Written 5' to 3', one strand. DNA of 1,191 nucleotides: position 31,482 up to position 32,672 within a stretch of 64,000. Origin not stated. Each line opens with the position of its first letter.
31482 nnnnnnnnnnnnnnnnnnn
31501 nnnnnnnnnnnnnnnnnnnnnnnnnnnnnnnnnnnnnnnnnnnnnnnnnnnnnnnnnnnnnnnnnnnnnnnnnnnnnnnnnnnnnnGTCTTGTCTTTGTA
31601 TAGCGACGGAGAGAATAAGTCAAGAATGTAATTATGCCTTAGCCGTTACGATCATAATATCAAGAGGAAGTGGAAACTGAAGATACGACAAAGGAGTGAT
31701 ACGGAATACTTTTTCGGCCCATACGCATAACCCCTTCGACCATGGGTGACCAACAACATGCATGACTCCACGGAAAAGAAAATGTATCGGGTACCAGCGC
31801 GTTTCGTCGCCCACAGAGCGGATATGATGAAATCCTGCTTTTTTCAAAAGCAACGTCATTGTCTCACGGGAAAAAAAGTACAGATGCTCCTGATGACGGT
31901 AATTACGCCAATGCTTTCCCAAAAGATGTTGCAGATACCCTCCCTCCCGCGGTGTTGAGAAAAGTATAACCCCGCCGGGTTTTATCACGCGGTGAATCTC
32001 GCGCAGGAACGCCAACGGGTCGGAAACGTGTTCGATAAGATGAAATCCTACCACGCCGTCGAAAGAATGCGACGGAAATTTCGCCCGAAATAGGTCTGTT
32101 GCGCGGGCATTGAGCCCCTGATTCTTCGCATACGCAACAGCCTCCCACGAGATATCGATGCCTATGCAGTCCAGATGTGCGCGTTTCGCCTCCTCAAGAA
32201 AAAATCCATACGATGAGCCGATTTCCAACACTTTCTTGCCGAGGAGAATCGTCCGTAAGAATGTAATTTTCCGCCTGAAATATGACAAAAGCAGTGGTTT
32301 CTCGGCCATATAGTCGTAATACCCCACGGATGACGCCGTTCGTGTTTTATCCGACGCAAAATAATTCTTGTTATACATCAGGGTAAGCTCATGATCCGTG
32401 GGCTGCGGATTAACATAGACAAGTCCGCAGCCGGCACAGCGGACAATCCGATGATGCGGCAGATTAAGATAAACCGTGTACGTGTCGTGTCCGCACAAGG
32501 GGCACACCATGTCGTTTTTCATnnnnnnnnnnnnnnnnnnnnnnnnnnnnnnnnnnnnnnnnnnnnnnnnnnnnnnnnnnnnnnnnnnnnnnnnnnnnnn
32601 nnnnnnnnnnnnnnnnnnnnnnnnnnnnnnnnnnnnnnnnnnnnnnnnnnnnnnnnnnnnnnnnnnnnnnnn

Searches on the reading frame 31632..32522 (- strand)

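Call 58: search_protein_families(library=pfam, proteins=[window:31632-32522:-], max_evalue=0.0001)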
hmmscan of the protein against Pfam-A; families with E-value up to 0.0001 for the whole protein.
window:31632-32522:- (296 aa): 7 families
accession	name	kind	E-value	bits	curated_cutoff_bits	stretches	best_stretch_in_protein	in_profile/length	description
PF13489.12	Methyltransf_23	-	2.6e-26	92.8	27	1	83-232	10-160/164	Methyltransferase domain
PF08241.18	Methyltransf_11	-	8.4e-19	68.4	21.2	1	99-188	1-95/95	Methyltransferase domain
PF13649.12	Methyltransf_25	-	4.8e-14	53.2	27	1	98-184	1-97/97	Methyltransferase domain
PF13847.12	Methyltransf_31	-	4.8e-12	46.2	27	1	95-197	4-115/145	Methyltransferase domain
PF08242.18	Methyltransf_12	-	7.2e-12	46.3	30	1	99-186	1-98/98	Methyltransferase domain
PF08003.17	Methyltransf_9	-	2.5e-05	23.8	23.8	1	93-240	114-269/315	Protein of unknown function (DUF1698)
PF07021.18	MetW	-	7.9e-05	22.8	21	0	89-181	8-103/193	Methionine biosynthesis protein MetW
